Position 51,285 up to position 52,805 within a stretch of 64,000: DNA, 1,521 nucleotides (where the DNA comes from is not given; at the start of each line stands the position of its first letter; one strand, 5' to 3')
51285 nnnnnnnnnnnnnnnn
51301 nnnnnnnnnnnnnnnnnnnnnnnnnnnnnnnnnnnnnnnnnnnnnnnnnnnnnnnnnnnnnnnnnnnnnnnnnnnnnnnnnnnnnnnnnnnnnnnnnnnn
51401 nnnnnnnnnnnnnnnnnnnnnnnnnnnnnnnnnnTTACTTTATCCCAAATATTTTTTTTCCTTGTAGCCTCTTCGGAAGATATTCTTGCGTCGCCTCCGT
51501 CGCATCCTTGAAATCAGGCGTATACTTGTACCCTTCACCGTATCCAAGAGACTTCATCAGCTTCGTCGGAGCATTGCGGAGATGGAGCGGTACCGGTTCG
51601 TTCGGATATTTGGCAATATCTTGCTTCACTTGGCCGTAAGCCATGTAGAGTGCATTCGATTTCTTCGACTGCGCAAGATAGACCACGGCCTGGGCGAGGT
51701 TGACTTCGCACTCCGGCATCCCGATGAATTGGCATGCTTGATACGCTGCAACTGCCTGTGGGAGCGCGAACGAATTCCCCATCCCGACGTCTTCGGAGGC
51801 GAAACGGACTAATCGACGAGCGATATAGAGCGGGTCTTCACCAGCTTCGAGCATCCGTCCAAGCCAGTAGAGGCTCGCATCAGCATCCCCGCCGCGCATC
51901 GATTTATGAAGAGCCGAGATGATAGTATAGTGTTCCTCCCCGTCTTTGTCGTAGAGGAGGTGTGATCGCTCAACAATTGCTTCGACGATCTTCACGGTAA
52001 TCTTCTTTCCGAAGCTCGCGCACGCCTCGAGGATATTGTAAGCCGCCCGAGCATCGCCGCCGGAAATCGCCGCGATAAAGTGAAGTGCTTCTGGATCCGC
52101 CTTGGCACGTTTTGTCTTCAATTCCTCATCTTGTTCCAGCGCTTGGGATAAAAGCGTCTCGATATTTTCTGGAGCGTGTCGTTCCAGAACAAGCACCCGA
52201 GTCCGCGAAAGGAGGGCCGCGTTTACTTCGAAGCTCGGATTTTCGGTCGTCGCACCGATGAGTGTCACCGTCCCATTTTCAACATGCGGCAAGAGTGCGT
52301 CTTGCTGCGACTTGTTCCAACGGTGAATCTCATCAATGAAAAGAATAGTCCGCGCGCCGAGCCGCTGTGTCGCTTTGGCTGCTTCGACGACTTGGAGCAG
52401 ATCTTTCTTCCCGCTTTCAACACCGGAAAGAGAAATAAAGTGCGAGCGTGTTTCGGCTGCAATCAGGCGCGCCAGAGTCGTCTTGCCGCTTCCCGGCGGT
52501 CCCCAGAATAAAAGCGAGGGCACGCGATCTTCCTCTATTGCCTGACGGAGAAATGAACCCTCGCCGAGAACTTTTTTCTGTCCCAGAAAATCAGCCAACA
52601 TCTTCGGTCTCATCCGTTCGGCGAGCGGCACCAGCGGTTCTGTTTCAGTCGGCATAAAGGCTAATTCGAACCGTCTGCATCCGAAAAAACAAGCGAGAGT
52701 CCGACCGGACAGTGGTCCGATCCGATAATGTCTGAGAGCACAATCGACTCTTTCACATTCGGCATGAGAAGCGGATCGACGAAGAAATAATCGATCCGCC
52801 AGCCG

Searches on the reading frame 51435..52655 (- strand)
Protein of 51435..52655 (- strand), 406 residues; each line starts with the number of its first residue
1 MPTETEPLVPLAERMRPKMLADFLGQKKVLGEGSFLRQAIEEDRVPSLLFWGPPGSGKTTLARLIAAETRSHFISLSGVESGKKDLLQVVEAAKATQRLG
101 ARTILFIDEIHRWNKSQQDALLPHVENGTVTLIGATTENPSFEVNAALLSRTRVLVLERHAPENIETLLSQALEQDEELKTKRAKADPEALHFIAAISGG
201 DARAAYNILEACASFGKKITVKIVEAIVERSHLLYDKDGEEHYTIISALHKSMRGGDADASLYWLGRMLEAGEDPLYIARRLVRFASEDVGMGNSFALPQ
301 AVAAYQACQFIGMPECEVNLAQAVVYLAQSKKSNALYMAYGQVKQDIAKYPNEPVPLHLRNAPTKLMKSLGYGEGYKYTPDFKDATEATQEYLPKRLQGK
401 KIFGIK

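Call 10: find_related_loci(query=window:51435-52655:-, collection=genome_contigs, flank=4000)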
Query window:51435-52655:- (406 aa) in genome_contigs; peptide patterns used: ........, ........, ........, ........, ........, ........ (x = any residue, [..] = any of these).
600 stretches matched a pattern (row limit reached: there are more); 578 encode a relative of the query (tblastn E <= 1e-3); the best 80 are kept; 80 distinct loci.
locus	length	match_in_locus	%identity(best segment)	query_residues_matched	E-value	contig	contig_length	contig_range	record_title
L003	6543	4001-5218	67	1-406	0e+0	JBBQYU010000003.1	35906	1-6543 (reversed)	MAG: Candidatus Moraniibacteriota bacterium isolate Co_metawrap_2179 Cmw_2179_k141_3035750_length_35906_cov_8.0000, whol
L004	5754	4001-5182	68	8-401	0e+0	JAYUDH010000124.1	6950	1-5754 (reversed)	MAG: Candidatus Moraniibacteriota bacterium isolate GFS_7157 GFS_7157_123, whole genome shotgun sequence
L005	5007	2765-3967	65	1-401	0e+0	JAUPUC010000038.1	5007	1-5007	MAG: Patescibacteria group bacterium isolate erpe_2018_sw_6hr_WHONDRS-SW48-000087_B_bin.65 scaffold_949243, whole genome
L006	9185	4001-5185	66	1-401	2e-179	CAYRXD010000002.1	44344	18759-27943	MAG TPA_asm: uncultured Candidatus Saccharibacteria bacterium isolate binchicken_co125_168 genome assembly, contig: NODE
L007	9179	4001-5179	66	10-401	3e-178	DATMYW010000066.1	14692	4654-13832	MAG TPA_asm: Candidatus Fimivivens sp. isolate SMAG_U13158 k141_49292, whole genome shotgun sequence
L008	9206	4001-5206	63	1-401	1e-172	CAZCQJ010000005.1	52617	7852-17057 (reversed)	MAG TPA_asm: uncultured Bdellovibrionales bacterium isolate SRP285395_co1_534 genome assembly, contig: NODE_769_length_5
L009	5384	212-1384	63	10-401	5e-172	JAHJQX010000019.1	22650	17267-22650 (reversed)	MAG: Patescibacteria group bacterium isolate OS_PC_MetaG.mb.121 OS_PC_MetaG.mb.121_k141_363045, whole genome shotgun seq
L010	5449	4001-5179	63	10-403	4e-172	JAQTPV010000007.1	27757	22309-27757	MAG: Candidatus Paceibacterota bacterium isolate STB_124 NODE_3667_length_27757_cov_3.309953_Sandtown_B, whole genome sh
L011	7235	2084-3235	63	9-401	2e-166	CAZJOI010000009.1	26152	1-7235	MAG TPA_asm: uncultured Bdellovibrionales bacterium isolate SRP192927_co1_264 genome assembly, contig: NODE_3417_length_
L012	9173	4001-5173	62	9-400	7e-166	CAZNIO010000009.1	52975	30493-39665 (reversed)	MAG TPA_asm: uncultured Gammaproteobacteria bacterium isolate binchicken_co181_33 genome assembly, contig: NODE_671_leng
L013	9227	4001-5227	61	9-401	2e-165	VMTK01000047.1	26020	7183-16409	MAG: Candidatus Falkowbacteria bacterium isolate S3_17 k141_9412, whole genome shotgun sequence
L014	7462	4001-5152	61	10-401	3e-165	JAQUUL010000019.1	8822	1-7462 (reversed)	MAG: Candidatus Paceibacterota bacterium isolate STD2_142 NODE_32143_length_8822_cov_4.622427_Sandtown_D2, whole genome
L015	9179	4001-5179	61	10-403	5e-165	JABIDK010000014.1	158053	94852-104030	MAG: Candidatus Falkowbacteria bacterium isolate SI048_bin72 k141_526556, whole genome shotgun sequence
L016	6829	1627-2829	62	10-403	4e-165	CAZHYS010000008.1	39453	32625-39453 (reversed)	MAG TPA_asm: uncultured Gammaproteobacteria bacterium isolate SRP263991_co7_334 genome assembly, contig: NODE_1166_lengt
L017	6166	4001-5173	60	10-401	9e-165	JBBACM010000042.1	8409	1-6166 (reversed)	MAG: Candidatus Paceibacterota bacterium isolate SO_2017_LW1_49 NODE_8065_length_8409_cov_1.278314_LW64-88_2017, whole g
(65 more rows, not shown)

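Call 17: find_homologous_proteins(query=window:51435-52655:-, max_evalue=1e-100)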
Query window:51435-52655:- (406 aa): 7968 proteins with E <= 1e-100 among 8000 candidates; the best 120 are listed.
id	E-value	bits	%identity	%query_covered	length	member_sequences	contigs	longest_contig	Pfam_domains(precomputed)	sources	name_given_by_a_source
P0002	4.9e-258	873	98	100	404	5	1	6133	PF13173.13,PF16193.12,PF00004.36,PF05496.19,PF14532.13,PF07728.21,PF12002.14,PF01078.28,PF13191.13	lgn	-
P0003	2.3e-234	795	88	99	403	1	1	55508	PF13173.13,PF00158.33,PF16193.12,PF00004.36,PF13401.13,PF05496.19,PF07728.21,PF12002.14,PF01078.28,PF13191.13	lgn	-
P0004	7.8e-234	794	89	99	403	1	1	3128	PF13173.13,PF00158.33,PF16193.12,PF00004.36,PF05496.19,PF14532.13,PF07728.21,PF12002.14,PF01078.28,PF13191.13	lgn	-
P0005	1.2e-231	787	91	95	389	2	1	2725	PF13173.13,PF00158.33,PF16193.12,PF00004.36,PF05496.19,PF14532.13,PF07728.21,PF12002.14,PF01078.28,PF13191.13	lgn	-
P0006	8.7e-220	747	82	99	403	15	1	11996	PF16193.12,PF00004.36,PF05496.19,PF14532.13,PF07728.21,PF12002.14,PF01078.28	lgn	-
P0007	3.4e-218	742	82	99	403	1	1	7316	PF16193.12,PF00004.36,PF05496.19,PF07728.21,PF12002.14,PF01078.28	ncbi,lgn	-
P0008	2.7e-215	733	81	99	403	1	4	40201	PF00158.33,PF16193.12,PF00004.36,PF05496.19,PF14532.13,PF07728.21,PF12002.14,PF01078.28,PF13191.13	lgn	-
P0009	5.2e-215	732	81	99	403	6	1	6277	PF16193.12,PF00004.36,PF05496.19,PF14532.13,PF07728.21,PF12002.14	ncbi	ncbi:MAG: replication-associated recombination protein A [Candidatus Moraniibacteriota bacterium]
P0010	9.0e-215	731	80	99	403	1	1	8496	PF16193.12,PF00004.36,PF05496.19,PF14532.13,PF07728.21,PF12002.14,PF01078.28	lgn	-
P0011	1.2e-214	731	80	99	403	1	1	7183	PF00158.33,PF16193.12,PF00004.36,PF05673.20,PF05496.19,PF14532.13,PF07728.21,PF12002.14,PF01078.28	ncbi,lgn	ncbi:MAG: replication-associated recombination protein A [Candidatus Moraniibacteriota bacterium]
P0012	7.7e-214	728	80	99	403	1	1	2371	PF16193.12,PF00004.36,PF05496.19,PF14532.13,PF07728.21,PF12002.14,PF01078.28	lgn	-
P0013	1.2e-213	727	81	99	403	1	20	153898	PF00158.33,PF16193.12,PF00004.36,PF05496.19,PF14532.13,PF07728.21,PF12002.14,PF01078.28,PF13191.13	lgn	-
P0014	6.4e-213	725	80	99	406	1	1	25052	PF00158.33,PF16193.12,PF00004.36,PF05496.19,PF14532.13,PF07728.21,PF12002.14,PF01078.28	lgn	-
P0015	4.5e-211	719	78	99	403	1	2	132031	PF16193.12,PF00004.36,PF05496.19,PF14532.13,PF07728.21,PF12002.14,PF01078.28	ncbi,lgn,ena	-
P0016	1.3e-208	711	79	97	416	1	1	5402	PF13173.13,PF16193.12,PF00004.36,PF05496.19,PF07728.21,PF12002.14,PF01078.28,PF13191.13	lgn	-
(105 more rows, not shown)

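Call 18: find_encoding_contigs(protein=P0003, flank=3000, max_places=3)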
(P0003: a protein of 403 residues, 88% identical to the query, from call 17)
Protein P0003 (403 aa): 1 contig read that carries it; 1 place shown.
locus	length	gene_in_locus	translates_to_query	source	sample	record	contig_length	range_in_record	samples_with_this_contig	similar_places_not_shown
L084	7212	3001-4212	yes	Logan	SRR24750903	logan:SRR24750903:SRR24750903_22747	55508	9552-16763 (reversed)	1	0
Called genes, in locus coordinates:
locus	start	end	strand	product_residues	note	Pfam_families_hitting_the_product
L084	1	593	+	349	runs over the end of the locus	PF04055:Radical_SAM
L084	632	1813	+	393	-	PF00919:UPF0004, PF04055:Radical_SAM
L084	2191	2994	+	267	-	PF03372:Exo_endo_phos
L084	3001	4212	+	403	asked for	PF00158:Sigma54_activat (faint), PF05496:RuvB_N, PF13191:AAA_16 (faint), PF00004:AAA, PF07728:AAA_5 (weak), PF13173:AAA_14 (weak), PF16193:AAA_assoc_2, PF12002:MgsA_C, +2 more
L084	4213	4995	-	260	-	PF20257:SAM_HAT_C (weak)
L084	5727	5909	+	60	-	-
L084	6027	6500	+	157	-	PF08534:Redoxin, PF00578:AhpC-TSA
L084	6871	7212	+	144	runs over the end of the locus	PF02381:MraZ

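Call 19: find_encoding_contigs(protein=P0006, flank=3000, max_places=3)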
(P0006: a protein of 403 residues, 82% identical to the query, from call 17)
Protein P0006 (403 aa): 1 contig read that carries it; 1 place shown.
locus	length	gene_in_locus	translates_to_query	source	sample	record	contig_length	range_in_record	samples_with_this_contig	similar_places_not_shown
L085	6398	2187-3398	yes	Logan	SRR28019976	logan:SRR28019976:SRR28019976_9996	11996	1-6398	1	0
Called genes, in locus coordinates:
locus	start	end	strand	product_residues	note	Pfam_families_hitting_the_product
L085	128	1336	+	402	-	PF00919:UPF0004, PF04055:Radical_SAM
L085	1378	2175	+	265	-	PF03372:Exo_endo_phos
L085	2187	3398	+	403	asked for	PF05496:RuvB_N, PF14532:Sigma54_activ_2 (faint), PF00004:AAA, PF01078:Mg_chelatase (faint), PF07728:AAA_5 (weak), PF16193:AAA_assoc_2, PF12002:MgsA_C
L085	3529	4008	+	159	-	PF00578:AhpC-TSA, PF08534:Redoxin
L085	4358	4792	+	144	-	PF02381:MraZ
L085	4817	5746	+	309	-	PF01795:Methyltransf_5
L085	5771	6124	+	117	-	-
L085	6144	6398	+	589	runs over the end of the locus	PF03717:PBP_dimer, PF00905:Transpeptidase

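Call 20: find_encoding_contigs(protein=P0008, flank=3000, max_places=3)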
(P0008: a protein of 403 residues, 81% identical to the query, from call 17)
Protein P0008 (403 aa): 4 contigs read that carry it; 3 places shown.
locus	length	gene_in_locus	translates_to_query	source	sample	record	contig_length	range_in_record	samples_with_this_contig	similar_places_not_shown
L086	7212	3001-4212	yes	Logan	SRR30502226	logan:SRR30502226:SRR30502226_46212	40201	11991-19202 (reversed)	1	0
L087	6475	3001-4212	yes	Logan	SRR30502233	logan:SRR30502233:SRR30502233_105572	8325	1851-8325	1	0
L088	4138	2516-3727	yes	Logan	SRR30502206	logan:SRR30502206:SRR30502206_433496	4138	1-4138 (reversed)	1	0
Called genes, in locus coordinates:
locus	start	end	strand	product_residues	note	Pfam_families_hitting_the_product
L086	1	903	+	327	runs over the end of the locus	PF09587:PGA_cap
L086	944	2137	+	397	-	PF00919:UPF0004, PF04055:Radical_SAM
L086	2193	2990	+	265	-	PF03372:Exo_endo_phos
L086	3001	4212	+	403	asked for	PF00158:Sigma54_activat (faint), PF05496:RuvB_N, PF13191:AAA_16 (faint), PF14532:Sigma54_activ_2 (weak), PF00004:AAA, PF07728:AAA_5, PF16193:AAA_assoc_2, PF12002:MgsA_C, +1 more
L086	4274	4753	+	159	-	PF00578:AhpC-TSA, PF08534:Redoxin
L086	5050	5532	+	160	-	PF02381:MraZ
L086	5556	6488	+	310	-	PF01795:Methyltransf_5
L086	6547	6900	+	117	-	-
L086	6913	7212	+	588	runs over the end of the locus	PF03717:PBP_dimer, PF00905:Transpeptidase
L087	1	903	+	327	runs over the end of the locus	PF09587:PGA_cap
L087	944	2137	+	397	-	PF00919:UPF0004, PF04055:Radical_SAM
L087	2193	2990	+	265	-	PF03372:Exo_endo_phos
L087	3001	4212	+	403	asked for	PF00158:Sigma54_activat (faint), PF05496:RuvB_N, PF13191:AAA_16 (faint), PF14532:Sigma54_activ_2 (weak), PF00004:AAA, PF07728:AAA_5, PF16193:AAA_assoc_2, PF12002:MgsA_C, +1 more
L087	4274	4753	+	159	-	PF00578:AhpC-TSA, PF08534:Redoxin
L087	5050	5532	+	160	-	PF02381:MraZ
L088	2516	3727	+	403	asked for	PF00158:Sigma54_activat (faint), PF05496:RuvB_N, PF13191:AAA_16 (faint), PF14532:Sigma54_activ_2 (weak), PF00004:AAA, PF07728:AAA_5, PF16193:AAA_assoc_2, PF12002:MgsA_C, +1 more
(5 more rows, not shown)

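Call 24: find_encoding_contigs(protein=P0004, flank=3000, max_places=3)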
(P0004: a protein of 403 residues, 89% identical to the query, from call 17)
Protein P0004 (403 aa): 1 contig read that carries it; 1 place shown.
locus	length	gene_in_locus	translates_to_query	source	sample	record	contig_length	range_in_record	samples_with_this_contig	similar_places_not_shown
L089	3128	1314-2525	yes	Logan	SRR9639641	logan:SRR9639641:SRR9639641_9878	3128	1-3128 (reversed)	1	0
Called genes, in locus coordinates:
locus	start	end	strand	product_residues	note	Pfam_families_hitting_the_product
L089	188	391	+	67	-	-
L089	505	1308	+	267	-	PF03372:Exo_endo_phos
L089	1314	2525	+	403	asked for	PF00158:Sigma54_activat (faint), PF05496:RuvB_N, PF14532:Sigma54_activ_2 (weak), PF00004:AAA, PF07728:AAA_5 (weak), PF13173:AAA_14 (weak), PF16193:AAA_assoc_2, PF12002:MgsA_C, +2 more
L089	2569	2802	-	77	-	-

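Call 25: find_encoding_contigs(protein=P0005, flank=3000, max_places=3)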
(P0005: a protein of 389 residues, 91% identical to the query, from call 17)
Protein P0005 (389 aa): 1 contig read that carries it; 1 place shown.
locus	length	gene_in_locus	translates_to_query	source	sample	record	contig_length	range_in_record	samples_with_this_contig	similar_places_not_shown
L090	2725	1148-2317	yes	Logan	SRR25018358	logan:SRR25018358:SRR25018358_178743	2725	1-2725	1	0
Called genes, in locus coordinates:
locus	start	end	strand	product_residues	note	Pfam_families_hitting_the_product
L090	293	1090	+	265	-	PF03372:Exo_endo_phos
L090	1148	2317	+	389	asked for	PF00158:Sigma54_activat (faint), PF05496:RuvB_N, PF01078:Mg_chelatase (faint), PF00004:AAA, PF07728:AAA_5 (weak), PF13173:AAA_14 (weak), PF16193:AAA_assoc_2, PF12002:MgsA_C, +2 more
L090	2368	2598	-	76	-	-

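Call 26: search_protein_families(library=pfam, proteins=[L084:4216-4995:-], max_evalue=1)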
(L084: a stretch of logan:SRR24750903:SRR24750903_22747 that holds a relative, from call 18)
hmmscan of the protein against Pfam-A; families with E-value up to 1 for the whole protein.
L084:4216-4995:- (260 aa): 1 family
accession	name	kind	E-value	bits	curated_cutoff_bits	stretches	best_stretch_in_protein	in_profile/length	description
PF20257.3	SAM_HAT_C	-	4.7e-06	27.3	25.5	1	177-259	3-83/84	SAM hydroxide adenosyltransferase C-terminal domain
